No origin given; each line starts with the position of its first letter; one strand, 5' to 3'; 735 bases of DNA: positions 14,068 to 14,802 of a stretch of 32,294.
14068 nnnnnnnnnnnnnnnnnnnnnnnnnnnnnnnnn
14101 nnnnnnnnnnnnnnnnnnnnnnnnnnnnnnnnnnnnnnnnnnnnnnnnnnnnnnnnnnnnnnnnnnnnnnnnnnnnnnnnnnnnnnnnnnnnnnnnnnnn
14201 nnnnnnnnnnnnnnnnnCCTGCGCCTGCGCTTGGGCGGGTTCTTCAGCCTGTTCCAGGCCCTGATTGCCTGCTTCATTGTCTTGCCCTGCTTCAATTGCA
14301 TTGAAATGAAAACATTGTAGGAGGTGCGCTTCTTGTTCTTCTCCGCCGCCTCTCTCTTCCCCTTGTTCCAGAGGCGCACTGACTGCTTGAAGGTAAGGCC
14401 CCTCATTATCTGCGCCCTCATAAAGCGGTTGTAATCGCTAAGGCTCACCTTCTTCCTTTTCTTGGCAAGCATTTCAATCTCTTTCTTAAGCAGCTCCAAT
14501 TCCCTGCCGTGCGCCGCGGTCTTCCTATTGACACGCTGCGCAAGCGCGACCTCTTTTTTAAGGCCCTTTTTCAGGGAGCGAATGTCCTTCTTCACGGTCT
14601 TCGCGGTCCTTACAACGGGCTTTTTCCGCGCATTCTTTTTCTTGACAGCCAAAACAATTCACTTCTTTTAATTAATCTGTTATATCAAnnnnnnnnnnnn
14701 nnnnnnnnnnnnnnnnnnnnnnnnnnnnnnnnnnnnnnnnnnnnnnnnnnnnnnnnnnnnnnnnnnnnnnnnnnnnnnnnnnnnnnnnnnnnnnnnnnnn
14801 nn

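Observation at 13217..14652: Overlapping paralogous pair with an extreme Arg/Lys protein carrying HMG/YABBY-like repeats: candidate novel chromatin or nucleic-acid-binding system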

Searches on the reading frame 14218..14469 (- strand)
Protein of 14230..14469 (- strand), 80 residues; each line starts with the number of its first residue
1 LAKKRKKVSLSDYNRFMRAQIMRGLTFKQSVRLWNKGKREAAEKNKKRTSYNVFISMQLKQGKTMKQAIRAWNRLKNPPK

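Call 25: search_protein_families(library=pfam, proteins=[window:14230-14463:-], max_evalue=10)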
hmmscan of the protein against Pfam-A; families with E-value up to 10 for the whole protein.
seq(78 aa): 2 families
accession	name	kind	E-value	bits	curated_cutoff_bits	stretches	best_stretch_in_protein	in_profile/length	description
PF20026.4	DUF6434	-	0.016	15.6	26.8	1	55-72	46-63/64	Domain of unknown function (DUF6434)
PF13041.12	PPR_2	-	0.029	14.9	30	1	48-74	5-30/50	PPR repeat family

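Call 29: search_protein_representatives(protein=window:14230-14469:-)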
Query: 80 residues. Proteins with E-value up to 0.001 (for the whole library): 34; up to 1e-10: 16; up to 1e-30: 1. The best 34 are listed.
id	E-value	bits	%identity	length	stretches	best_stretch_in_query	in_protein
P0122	9.3e-34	130.6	81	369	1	1-80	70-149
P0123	3.3e-26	106.7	71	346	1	1-80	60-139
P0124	3.3e-26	106.7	71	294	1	1-80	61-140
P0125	1.9e-25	104.3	65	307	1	2-79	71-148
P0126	3.2e-24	100.4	66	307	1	3-79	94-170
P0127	6.8e-24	99.4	68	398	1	3-79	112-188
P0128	7.3e-24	99.3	65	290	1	1-79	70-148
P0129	1.4e-21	92.1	69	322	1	1-80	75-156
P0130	1.8e-21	91.7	63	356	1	2-77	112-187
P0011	5.3e-20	87.1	75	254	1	17-77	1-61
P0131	4.0e-18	81.1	64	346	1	1-77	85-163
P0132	7.4e-16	73.9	46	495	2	9-79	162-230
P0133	2.5e-14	69.1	51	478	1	6-79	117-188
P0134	4.3e-13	65.2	62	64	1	17-76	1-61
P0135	7.3e-12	61.3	51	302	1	4-77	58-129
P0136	4.0e-11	59.0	40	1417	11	33-58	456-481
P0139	7.3e-10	55.0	50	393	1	4-77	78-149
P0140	6.4e-09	52.0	31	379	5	26-74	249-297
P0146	4.3e-07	46.2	37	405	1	4-76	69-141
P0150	5.2e-06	42.8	37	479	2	3-53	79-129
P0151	7.6e-06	42.3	33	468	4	35-76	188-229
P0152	1.4e-04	38.2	39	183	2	39-77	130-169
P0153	6.9e-04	36.0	36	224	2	30-76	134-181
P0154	7.0e-04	36.0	39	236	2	26-76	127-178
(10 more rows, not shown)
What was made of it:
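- On HMG box superfamily (remote): The archaeal unit matches eukaryotic short HMG-like repeats (phmmer E down to 6.4e-9 in call 29; hhalign 98.4%).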

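Call 32: search_protein_families(library=pfam, proteins=[P0140, P0151, P0152, P0153, P0154, P0136, P0132, P0139, P0146, P0150], max_evalue=0.1)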
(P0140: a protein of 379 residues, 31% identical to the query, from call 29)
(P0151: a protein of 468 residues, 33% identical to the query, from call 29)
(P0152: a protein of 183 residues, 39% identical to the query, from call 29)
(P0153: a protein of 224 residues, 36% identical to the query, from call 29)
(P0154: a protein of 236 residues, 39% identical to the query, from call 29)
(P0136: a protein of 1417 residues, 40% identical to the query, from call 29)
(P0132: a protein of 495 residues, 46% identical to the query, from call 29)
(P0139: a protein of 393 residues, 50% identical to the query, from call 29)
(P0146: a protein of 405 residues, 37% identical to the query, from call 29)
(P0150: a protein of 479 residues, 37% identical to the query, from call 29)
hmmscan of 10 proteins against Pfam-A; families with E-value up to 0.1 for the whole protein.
P0140 (379 aa): 7 families
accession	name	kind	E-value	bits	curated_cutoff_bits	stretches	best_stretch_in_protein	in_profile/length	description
PF13368.11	Toprim_C_rpt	-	1.4e-13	51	22.3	1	22-67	5-51/57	Topoisomerase C-terminal repeat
PF02572.21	CobA_CobO_BtuR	-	0.0002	22.1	25.7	0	141-202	10-68/172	ATP:corrinoid adenosyltransferase BtuR/CobO/CobP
PF24815.1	HMG_WDHD1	-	0.00057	20.2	51.6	0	290-309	32-51/51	WDHD1 HMG box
PF10503.15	Esterase_PHB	-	0.0011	18.6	23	0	155-215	116-172/219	Esterase PHB depolymerase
PF00505.25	HMG_box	-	0.0022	18.8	25.4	0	211-225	1-15/69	HMG (high mobility group) box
PF06760.16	DUF1221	-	0.0023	17.9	25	0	341-370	25-54/215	Protein of unknown function (DUF1221)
PF09011.16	HMG_box_2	-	0.049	14.8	22.4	0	112-137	37-62/72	HMG-box domain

P0151 (468 aa): 5 families
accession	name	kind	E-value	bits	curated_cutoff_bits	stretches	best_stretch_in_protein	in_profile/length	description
PF13368.11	Toprim_C_rpt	-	7.7e-13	48.6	22.3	1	105-155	4-55/57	Topoisomerase C-terminal repeat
PF09011.16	HMG_box_2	-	0.00032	21.8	22.4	0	281-300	2-21/72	HMG-box domain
PF00505.25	HMG_box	-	0.0026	18.6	25.4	0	218-242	32-56/69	HMG (high mobility group) box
PF24296.1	SrfA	-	0.043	14.3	27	0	214-234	9-29/73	SrfA protein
PF00742.24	Homoserine_dh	-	0.083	13.2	22.9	0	342-387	15-60/173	Homoserine dehydrogenase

P0152 (183 aa): 5 families
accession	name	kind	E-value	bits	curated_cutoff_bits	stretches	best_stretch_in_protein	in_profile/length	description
PF03556.21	Cullin_binding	-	7.4e-06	26.8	27.9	0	79-114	20-55/118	Cullin binding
PF22069.2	Androglobin_IV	-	0.00043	20.6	27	0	43-108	35-96/109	Androglobin, domain IV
PF24815.1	HMG_WDHD1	-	0.00049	20.4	51.6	0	157-178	30-51/51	WDHD1 HMG box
PF10167.14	BORCS8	-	0.0047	17.3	25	1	9-79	29-98/112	BLOC-1-related complex sub-unit 8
PF14109.11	GldH_lipo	-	0.076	14.2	27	0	113-156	75-120/129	GldH lipoprotein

P0153 (224 aa): 1 family
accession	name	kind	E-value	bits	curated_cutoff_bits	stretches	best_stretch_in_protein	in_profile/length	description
PF04690.20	YABBY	-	0.083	13.7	28.6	0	139-164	11-37/69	YABBY protein, C-terminal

P0154 (236 aa): 3 families
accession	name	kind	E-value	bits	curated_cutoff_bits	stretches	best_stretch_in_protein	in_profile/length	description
PF04690.20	YABBY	-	5.6e-06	27.1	28.6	1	132-160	7-35/69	YABBY protein, C-terminal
PF08535.16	KorB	-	0.0094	16.3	22.3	0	147-179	56-88/89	KorB domain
PF13026.12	DUF3887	-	0.083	14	31.8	0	211-235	17-41/91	Protein of unknown function (DUF3887)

P0136 (1417 aa): 5 families
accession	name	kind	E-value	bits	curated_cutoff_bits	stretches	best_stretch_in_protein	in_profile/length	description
PF13573.12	SprB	-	6.7e-139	451.7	28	15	1338-1373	2-37/37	SprB repeat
PF19408.5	PKD_6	-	1.4e-14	54.6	25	0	840-873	48-81/82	PKD-like domain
PF22352.2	K319L-like_PKD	-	1.1e-12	48.2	27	1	291-340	27-83/84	K319L-like, PKD domain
PF24304.1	AcrIIA4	-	1.2e-09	38.8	27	0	691-714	4-27/83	Anti-CRISPR Suppressor AcrIIA4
PF12755.13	Vac14_Fab1_bd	-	0.016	16.3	22.1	0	943-974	12-43/97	Vacuolar 14 Fab1-binding region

P0132 (495 aa): 4 families
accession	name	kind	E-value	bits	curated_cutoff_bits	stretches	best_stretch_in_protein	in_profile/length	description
PF04690.20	YABBY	-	0.00029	21.6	28.6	0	141-176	3-38/69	YABBY protein, C-terminal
PF11932.13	DUF3450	-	0.0048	16.7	32.6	1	105-165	16-76/241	Protein of unknown function (DUF3450)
PF11839.13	Alanine_zipper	-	0.0049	17.6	23.1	1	9-67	4-62/69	Alanine-zipper, major outer membrane lipoprotein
PF08785.16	Ku_PK_bind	-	0.073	13.7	25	0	240-308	32-102/120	Ku C terminal domain like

P0139 (393 aa): 5 families
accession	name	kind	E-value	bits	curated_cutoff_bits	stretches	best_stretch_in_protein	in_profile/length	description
PF17675.6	APG6_N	-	0.0053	17.6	45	1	16-89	44-109/132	Apg6 coiled-coil region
PF07477.17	Glyco_hydro_67C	-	0.017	15.1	27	1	92-152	157-217/223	Glycosyl hydrolase family 67 C-terminus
PF15035.11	Rootletin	-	0.028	14.9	36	1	22-117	72-168/188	Ciliary rootlet component, centrosome cohesion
PF03832.18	WSK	-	0.042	14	25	1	105-120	3-18/29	WSK motif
PF15799.10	CCD48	-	0.056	12.2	30.4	1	8-78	252-321/578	Coiled-coil domain-containing protein 48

P0146 (405 aa): 1 family
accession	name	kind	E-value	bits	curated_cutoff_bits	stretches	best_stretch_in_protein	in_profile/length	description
PF04690.20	YABBY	-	0.043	14.6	28.6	0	107-125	19-37/69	YABBY protein, C-terminal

P0150 (479 aa): 1 family
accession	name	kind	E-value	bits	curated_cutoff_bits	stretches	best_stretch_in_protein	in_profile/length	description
PF16794.11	fn3_4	-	0.00016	22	27.1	0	83-128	32-74/103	Fibronectin-III type domain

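Call 39: search_protein_families(library=pfam, alignment_id=A4, max_evalue=1)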
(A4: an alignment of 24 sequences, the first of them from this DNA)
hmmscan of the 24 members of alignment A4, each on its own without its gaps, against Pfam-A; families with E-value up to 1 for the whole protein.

A. member 1, seq(82 aa): 2 families
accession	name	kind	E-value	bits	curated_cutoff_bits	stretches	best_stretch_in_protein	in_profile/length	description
PF20026.4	DUF6434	-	0.019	15.4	26.8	0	55-72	46-63/64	Domain of unknown function (DUF6434)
PF13041.12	PPR_2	-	0.025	15.1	30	1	48-74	5-30/50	PPR repeat family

B. families by the number of members that match (of 24 scanned): 33 families (the first 25 are shown)
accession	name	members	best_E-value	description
PF04690.20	YABBY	19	6.1e-05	YABBY protein, C-terminal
PF13041.12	PPR_2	16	3.5e-06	PPR repeat family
PF20026.4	DUF6434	11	0.0013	Domain of unknown function (DUF6434)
PF09011.16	HMG_box_2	7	0.024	HMG-box domain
PF14354.12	Lar_restr_allev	5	0.00092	Restriction alleviation protein Lar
PF24296.1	SrfA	3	0.0013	SrfA protein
PF00482.28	T2SSF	3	0.13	Type II secretion system (T2SS), protein F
PF19802.4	DUF6285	2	0.014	Domain of unknown function (DUF6285)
PF20681.2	DUF6818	2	0.037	Domain of unknown function (DUF6818)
PF17135.9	Ribosomal_L18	2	0.091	Ribosomal protein 60S L18 and 50S L18e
PF10260.14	SAYSvFN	2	0.13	Uncharacterized conserved domain (SAYSvFN)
PF19390.4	DUF5965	2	0.13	Family of unknown function (DUF5965)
PF07477.17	Glyco_hydro_67C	1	0.00063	Glycosyl hydrolase family 67 C-terminus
PF03832.18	WSK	1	0.0048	WSK motif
PF05537.16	DUF759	1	0.011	Borrelia burgdorferi protein of unknown function (DUF759)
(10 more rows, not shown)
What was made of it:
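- On YABBY domain (PF04690): 19 of 24 archaeal repeat regions hit YABBY, but the best E-value is 6.1e-5 and all are below the gathering score (call 39).
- On PPR repeat (PF13041): Best E = 3.5e-6, below the gathering score, in 16/24 regions (call 39).
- Closest known: PPR/TPR-type helical-hairpin repeats. Same: A roughly 36-38-residue period, the x-Y-N-x-(F/L)-I...G...A pattern, a helical hairpin, and sub-threshold Pfam PPR_2 hits (call 39).
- Pfam on 24 homologous repeat regions: YABBY in 19/24 and HMG_box_2 in 7/24 (call 39). PPR_2, an RNA-binding helical repeat, is also hit in 16/24 regions with a better best E-value (3.5e-6) than YABBY (call 39). PPR_2 is hit in 16/24 repeat regions, best E = 3.5e-6 (call 39).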

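Call 70: find_encoding_contigs(protein=P0140, flank=6000, max_places=1)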
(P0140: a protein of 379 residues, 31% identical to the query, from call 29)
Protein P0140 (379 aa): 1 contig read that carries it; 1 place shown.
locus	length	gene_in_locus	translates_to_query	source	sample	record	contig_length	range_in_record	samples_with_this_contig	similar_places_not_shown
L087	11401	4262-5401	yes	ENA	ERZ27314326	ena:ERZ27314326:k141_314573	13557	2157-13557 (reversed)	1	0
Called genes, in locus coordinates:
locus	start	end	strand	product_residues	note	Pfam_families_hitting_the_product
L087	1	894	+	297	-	?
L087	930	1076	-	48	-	-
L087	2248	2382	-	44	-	-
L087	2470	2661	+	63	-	-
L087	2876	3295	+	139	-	-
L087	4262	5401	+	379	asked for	PF13368:Toprim_C_rpt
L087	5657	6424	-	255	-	PF06105:Aph-1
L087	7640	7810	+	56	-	-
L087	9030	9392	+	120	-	-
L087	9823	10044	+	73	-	-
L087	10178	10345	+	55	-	-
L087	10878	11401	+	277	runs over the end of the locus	PF00069:Pkinase, PF07714:PK_Tyr_Ser-Thr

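Call 71: find_encoding_contigs(protein=P0153, flank=6000, max_places=1)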
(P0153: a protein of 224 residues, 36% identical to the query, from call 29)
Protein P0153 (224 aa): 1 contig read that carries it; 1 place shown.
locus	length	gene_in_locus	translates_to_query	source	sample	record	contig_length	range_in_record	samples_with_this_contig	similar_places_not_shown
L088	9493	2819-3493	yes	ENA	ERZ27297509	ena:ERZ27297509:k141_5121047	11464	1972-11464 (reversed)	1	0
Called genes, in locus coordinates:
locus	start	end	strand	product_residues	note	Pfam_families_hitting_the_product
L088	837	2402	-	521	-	-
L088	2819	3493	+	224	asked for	-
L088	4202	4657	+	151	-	-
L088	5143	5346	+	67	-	-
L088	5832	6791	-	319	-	-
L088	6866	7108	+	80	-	-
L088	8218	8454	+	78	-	-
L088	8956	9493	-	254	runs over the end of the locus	PF00096:zf-C2H2 (faint), PF13894:zf-C2H2_4 (faint)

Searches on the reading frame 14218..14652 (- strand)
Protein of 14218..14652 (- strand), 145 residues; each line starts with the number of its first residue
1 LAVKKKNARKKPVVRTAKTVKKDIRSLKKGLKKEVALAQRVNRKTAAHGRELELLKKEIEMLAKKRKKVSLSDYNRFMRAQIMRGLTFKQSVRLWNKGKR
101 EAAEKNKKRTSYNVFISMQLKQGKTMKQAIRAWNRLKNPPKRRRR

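Call 10: find_homologous_proteins(query=window:14218-14652:-, max_evalue=0.01)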
Query seq(145 aa) (145 aa): 1 proteins with E <= 0.01 among 67 candidates.
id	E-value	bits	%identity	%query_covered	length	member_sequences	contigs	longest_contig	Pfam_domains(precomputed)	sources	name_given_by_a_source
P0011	4.8e-19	87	76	41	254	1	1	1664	-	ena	-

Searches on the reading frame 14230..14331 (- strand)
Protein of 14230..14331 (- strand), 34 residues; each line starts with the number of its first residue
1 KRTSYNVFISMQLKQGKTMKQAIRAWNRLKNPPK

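Call 25: search_protein_families(library=pfam, proteins=[window:14230-14331:-], max_evalue=10)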
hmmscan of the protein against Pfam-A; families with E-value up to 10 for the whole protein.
seq(34 aa): 1 family
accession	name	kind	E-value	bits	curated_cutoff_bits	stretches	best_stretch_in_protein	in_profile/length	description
PF13041.12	PPR_2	-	0.0092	16.5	30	1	4-30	5-30/50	PPR repeat family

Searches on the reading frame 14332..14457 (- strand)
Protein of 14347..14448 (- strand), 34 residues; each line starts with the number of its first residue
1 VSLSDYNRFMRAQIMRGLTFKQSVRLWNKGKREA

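Call 25: search_protein_families(library=pfam, proteins=[window:14347-14448:-], max_evalue=10)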
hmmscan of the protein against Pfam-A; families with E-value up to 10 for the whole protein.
seq(34 aa): 0 families

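Call 36: search_solved_structures(query=A3, max_evalue=10, show_alignments=5)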
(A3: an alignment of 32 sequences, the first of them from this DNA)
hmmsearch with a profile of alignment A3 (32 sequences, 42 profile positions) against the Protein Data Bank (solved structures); distinct sequences matched with E-value up to 10: 1.
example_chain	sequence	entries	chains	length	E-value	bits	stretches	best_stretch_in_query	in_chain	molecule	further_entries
7bqn_A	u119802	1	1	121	6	9.6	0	24-40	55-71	Rei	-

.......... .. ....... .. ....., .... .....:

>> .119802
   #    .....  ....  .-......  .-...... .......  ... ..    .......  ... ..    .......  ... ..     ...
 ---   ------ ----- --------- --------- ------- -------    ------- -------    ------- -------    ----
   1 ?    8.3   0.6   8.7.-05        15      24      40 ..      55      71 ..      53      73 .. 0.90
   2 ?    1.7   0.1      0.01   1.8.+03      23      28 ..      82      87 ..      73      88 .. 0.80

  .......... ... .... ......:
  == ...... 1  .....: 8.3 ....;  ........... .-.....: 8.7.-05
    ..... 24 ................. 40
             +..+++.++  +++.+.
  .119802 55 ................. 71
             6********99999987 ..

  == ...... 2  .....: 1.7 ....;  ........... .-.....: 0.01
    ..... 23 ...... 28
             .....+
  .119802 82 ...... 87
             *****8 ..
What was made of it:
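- On HMG box (PF00505/PF09011): The repeat profile finds no HMG box among PDB sequences (call 36).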
